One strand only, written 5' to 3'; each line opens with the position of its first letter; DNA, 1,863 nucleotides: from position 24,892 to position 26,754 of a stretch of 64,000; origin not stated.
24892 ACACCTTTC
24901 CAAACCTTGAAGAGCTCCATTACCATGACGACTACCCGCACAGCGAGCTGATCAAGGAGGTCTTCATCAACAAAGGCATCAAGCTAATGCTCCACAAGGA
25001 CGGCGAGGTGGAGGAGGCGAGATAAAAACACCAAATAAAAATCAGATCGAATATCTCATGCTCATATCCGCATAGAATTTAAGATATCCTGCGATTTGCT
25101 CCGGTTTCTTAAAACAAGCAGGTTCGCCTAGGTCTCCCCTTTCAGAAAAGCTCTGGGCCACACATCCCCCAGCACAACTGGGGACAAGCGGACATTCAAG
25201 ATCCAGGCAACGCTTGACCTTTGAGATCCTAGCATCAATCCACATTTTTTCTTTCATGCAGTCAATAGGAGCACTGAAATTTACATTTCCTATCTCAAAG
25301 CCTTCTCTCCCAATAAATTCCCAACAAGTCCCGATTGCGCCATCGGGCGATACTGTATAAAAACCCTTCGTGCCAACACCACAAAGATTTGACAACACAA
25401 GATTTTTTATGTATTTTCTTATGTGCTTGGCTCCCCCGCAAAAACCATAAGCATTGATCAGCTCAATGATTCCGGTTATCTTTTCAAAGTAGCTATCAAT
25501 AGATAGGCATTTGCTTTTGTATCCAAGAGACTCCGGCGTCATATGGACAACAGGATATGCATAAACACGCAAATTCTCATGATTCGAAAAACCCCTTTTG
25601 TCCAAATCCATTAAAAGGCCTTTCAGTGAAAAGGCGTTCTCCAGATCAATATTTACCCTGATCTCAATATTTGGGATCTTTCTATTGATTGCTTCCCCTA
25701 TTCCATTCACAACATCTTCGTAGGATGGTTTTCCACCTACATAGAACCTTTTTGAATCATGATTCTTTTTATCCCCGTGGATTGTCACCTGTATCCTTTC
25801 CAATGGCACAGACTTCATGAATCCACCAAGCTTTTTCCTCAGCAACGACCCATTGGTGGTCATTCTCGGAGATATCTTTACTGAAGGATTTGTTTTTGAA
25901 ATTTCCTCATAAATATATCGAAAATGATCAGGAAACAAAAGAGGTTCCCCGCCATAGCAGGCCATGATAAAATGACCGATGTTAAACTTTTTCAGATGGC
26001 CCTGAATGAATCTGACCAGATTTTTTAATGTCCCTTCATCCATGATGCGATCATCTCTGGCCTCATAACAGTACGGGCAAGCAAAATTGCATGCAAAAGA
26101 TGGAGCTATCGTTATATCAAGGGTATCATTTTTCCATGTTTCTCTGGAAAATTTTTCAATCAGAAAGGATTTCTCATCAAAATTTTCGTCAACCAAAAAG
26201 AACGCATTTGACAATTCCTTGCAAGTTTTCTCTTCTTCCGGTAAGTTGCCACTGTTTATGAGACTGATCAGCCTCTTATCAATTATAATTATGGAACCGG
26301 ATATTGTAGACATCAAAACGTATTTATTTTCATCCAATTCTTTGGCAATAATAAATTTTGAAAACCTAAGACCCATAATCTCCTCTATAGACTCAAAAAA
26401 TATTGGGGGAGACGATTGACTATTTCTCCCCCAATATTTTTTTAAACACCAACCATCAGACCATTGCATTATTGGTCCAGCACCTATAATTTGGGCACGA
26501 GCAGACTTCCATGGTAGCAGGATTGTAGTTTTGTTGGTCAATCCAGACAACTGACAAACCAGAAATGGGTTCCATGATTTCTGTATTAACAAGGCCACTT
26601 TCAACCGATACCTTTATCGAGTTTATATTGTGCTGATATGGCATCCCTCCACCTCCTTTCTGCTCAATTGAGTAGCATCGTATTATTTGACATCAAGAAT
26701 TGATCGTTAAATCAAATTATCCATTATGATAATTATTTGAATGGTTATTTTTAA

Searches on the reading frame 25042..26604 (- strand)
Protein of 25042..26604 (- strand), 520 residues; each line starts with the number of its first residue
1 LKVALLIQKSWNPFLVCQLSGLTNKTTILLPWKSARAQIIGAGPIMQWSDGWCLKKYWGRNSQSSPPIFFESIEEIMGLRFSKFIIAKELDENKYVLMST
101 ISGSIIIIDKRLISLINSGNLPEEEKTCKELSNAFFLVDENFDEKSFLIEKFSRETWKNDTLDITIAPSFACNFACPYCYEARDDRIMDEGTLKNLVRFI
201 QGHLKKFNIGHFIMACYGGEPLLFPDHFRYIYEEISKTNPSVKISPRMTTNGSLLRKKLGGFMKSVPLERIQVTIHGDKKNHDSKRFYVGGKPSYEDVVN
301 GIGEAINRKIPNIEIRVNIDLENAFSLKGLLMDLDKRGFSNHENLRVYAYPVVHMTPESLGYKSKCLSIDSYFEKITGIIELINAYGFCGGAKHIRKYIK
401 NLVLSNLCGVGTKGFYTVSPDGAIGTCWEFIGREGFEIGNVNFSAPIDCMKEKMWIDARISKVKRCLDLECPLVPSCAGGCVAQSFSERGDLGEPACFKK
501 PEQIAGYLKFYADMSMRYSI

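Call 16: search_protein_families(library=pfam, proteins=[window:25042-26604:-], max_evalue=0.01)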
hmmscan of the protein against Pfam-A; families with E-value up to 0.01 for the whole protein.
window:25042-26604:- (520 aa): 2 families
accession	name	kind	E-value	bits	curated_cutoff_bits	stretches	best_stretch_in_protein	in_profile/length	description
PF04055.27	Radical_SAM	-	9.8e-13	49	29.5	1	168-312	3-143/166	Radical SAM superfamily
PF13353.11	Fer4_12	-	0.0068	17.1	22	0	172-279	15-117/137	4Fe-4S single cluster domain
